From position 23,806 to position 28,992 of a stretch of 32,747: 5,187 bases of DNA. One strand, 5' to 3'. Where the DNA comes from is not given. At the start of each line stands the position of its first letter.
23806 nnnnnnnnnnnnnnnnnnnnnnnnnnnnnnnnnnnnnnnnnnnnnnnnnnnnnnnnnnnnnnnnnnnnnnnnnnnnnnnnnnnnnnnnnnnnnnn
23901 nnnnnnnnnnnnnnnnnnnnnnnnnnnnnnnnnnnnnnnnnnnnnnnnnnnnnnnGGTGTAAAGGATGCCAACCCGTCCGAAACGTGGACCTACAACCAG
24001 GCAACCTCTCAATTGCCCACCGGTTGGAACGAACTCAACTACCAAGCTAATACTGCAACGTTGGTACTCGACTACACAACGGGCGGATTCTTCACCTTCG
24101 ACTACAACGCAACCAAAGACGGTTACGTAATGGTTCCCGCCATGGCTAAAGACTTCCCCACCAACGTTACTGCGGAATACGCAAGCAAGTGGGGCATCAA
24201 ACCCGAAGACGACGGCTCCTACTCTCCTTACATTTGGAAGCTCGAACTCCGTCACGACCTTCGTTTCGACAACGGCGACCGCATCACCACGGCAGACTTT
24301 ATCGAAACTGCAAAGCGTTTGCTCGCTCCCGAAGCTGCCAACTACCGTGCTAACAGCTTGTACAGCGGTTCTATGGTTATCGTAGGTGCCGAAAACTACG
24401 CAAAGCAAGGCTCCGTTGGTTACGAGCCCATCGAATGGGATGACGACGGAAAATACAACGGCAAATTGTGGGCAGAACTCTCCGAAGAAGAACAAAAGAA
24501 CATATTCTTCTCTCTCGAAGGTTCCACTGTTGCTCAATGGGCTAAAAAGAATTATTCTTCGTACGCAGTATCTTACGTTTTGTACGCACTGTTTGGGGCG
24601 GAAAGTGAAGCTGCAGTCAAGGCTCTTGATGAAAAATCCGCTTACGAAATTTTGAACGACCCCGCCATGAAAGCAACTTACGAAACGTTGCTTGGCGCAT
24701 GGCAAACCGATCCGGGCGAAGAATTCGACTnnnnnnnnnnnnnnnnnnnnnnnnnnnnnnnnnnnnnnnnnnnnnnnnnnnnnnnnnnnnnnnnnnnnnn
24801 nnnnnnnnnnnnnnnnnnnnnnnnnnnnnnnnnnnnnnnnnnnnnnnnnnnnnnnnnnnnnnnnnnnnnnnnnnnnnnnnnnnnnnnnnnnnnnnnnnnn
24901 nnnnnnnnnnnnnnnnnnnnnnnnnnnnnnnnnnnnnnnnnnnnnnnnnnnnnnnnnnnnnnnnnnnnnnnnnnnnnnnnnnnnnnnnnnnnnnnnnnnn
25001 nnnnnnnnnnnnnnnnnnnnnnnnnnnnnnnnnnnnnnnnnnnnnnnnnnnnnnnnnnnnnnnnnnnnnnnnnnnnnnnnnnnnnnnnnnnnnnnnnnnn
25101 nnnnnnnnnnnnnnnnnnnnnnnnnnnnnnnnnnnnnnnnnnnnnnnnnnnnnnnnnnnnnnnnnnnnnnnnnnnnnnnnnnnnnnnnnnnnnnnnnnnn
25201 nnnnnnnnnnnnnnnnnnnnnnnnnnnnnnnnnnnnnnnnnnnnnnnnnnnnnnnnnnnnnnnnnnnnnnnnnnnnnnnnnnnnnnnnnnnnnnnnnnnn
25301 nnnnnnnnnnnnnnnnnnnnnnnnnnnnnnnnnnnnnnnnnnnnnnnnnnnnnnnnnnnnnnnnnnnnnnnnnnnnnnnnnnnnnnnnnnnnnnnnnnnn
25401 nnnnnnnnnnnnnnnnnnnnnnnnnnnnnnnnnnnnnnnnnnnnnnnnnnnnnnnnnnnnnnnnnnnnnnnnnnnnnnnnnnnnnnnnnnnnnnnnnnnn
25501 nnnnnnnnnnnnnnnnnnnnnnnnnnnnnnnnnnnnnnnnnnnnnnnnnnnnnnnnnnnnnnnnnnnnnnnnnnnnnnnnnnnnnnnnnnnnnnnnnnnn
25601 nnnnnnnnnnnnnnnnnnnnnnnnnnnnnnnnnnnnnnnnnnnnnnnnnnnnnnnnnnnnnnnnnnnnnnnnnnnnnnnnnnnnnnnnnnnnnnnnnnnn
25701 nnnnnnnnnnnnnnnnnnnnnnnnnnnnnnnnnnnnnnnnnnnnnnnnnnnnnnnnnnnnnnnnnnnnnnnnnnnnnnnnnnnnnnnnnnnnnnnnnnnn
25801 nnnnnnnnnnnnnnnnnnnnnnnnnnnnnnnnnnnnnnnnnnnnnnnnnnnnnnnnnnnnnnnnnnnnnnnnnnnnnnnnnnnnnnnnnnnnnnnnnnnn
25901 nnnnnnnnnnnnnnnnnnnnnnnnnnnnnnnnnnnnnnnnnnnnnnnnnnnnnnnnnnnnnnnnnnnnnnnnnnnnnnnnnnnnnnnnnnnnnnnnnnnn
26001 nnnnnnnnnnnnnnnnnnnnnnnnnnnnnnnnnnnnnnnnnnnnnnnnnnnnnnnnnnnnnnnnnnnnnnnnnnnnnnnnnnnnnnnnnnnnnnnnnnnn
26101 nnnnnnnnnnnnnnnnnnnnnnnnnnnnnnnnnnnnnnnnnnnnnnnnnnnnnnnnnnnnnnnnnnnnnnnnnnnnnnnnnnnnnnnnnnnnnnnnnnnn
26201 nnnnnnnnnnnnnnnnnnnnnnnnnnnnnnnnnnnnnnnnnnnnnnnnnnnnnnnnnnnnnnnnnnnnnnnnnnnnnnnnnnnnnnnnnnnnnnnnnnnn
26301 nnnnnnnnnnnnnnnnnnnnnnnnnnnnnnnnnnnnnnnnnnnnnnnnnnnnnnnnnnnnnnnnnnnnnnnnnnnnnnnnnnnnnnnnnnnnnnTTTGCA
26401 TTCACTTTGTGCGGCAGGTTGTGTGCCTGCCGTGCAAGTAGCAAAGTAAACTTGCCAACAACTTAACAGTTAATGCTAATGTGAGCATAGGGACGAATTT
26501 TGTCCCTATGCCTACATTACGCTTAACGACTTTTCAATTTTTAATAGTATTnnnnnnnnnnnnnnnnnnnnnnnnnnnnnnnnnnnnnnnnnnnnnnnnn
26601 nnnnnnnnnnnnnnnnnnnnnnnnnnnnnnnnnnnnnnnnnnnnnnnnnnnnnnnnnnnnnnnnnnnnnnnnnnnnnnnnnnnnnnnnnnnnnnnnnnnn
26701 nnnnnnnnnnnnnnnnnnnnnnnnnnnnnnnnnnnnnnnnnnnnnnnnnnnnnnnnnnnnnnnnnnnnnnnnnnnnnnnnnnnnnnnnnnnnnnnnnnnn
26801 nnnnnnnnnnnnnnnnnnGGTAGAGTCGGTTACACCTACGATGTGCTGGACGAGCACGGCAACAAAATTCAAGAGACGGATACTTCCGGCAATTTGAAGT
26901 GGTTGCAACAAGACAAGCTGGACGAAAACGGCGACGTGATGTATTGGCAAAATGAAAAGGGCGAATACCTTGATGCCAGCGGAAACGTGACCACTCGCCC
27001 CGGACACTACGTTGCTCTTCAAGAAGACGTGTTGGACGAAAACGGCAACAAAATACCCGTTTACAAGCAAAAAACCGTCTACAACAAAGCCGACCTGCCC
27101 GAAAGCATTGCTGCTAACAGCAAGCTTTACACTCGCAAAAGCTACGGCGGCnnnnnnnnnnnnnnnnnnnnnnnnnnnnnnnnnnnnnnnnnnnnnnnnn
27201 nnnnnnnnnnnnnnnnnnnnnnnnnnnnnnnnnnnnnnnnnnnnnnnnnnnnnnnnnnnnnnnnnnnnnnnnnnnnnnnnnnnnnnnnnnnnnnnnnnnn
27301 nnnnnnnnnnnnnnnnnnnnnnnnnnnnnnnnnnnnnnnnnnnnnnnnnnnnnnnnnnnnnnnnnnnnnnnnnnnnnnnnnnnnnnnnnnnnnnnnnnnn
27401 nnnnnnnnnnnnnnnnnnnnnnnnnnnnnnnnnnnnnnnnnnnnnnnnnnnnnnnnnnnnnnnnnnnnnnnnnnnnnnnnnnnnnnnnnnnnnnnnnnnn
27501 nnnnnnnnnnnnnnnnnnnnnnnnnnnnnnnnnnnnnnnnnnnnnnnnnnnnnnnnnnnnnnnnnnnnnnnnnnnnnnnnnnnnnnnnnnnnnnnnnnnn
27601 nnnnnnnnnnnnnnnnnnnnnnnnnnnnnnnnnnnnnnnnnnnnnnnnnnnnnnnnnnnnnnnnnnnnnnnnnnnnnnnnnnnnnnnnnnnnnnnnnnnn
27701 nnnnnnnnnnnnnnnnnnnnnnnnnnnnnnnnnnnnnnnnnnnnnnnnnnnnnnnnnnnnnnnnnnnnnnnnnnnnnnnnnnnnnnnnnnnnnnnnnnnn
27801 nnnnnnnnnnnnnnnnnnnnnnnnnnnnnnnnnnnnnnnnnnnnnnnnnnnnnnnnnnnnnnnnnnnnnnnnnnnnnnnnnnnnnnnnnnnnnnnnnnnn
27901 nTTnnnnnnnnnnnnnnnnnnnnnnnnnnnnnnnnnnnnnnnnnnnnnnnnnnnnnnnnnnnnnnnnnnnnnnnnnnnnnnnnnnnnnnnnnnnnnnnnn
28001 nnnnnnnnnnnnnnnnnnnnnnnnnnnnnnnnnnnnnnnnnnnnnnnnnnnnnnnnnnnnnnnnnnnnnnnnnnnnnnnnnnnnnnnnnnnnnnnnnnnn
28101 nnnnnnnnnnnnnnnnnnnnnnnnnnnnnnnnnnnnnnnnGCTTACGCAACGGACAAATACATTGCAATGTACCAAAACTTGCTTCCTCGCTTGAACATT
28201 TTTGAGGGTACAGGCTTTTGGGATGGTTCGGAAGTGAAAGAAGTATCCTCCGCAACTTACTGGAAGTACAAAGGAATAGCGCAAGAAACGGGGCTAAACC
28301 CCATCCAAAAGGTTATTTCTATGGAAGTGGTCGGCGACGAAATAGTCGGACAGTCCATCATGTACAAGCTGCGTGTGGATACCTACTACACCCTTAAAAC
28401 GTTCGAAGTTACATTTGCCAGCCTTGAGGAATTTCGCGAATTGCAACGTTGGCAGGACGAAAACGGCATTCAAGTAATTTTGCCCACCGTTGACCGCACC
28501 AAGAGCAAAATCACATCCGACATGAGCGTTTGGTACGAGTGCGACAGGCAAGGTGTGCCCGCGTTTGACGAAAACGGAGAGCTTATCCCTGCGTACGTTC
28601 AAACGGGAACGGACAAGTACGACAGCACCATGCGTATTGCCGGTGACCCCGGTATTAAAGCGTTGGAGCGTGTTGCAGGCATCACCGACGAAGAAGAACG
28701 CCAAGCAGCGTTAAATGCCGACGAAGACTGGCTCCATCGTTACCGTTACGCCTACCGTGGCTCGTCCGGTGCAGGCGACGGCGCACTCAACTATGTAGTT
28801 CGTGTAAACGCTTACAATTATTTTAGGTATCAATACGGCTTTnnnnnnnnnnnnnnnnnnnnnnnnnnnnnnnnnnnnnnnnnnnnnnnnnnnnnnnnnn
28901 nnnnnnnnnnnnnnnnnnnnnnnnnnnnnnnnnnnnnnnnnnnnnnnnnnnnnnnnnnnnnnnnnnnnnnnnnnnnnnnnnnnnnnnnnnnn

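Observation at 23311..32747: Every component of the Opp/Dpp-type importer is expanded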

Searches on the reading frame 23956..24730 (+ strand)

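Call 54: search_protein_families(library=pfam, proteins=[window:23956-24730:+], max_evalue=1)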
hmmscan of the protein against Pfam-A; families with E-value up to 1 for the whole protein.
window:23956-24730:+ (258 aa): 1 family
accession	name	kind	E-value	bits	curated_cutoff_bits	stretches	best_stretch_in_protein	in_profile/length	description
PF00496.27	SBP_bac_5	-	8.8e-06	25.5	32.4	1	93-143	18-62/368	Bacterial extracellular solute-binding proteins, family 5 Middle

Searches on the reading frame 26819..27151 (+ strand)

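Call 53: search_protein_families(library=ncbifam, proteins=[window:26819-27151:+], max_evalue=1)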
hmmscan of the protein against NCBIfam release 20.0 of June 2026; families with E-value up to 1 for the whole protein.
window:26819-27151:+ (111 aa): 1 family
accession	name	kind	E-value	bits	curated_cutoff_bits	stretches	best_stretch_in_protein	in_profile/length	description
NF038353.1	FxLYD_dom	domain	0.0079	16.1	23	1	56-79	12-35/71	FxLYD domain-containing protein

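Call 54: search_protein_families(library=pfam, proteins=[window:26819-27151:+], max_evalue=1)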
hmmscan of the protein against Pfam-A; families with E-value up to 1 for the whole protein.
window:26819-27151:+ (111 aa): 3 families
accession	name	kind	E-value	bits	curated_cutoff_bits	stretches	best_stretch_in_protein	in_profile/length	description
PF12396.14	DUF3659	-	0.0029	17.9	24.8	0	9-41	14-45/61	Protein of unknown function (DUF3659)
PF10794.15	DUF2606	-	0.0038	17.4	25.4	1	33-74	87-128/134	Protein of unknown function (DUF2606)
PF05593.20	RHS_repeat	-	0.04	14.8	22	0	1-25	15-37/38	RHS Repeat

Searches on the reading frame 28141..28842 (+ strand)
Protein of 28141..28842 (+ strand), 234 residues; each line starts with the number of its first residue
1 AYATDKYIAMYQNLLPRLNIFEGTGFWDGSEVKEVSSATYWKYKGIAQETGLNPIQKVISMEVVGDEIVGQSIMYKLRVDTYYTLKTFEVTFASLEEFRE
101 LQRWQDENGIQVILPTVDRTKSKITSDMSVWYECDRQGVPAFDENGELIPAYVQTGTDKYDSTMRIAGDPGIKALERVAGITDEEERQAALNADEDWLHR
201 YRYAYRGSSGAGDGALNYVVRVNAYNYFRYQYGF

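Call 53: search_protein_families(library=ncbifam, proteins=[window:28141-28842:+], max_evalue=1)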
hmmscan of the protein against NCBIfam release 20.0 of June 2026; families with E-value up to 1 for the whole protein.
window:28141-28842:+ (234 aa): 0 families

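Call 54: search_protein_families(library=pfam, proteins=[window:28141-28842:+], max_evalue=1)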
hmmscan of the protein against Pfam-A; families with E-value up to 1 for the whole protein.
window:28141-28842:+ (234 aa): 0 families

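Call 86: search_solved_structures(query=A4, max_evalue=10)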
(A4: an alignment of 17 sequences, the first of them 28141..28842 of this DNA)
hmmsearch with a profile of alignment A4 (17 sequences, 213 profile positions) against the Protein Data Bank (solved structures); distinct sequences matched with E-value up to 10: 2.
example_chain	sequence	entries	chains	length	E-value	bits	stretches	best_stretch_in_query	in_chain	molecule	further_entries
2cc3_A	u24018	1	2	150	0.45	13.9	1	163-213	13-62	PROTEIN VIRB8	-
2w01_A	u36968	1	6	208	1.1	12.6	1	40-88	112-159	ADENYLATE CYCLASE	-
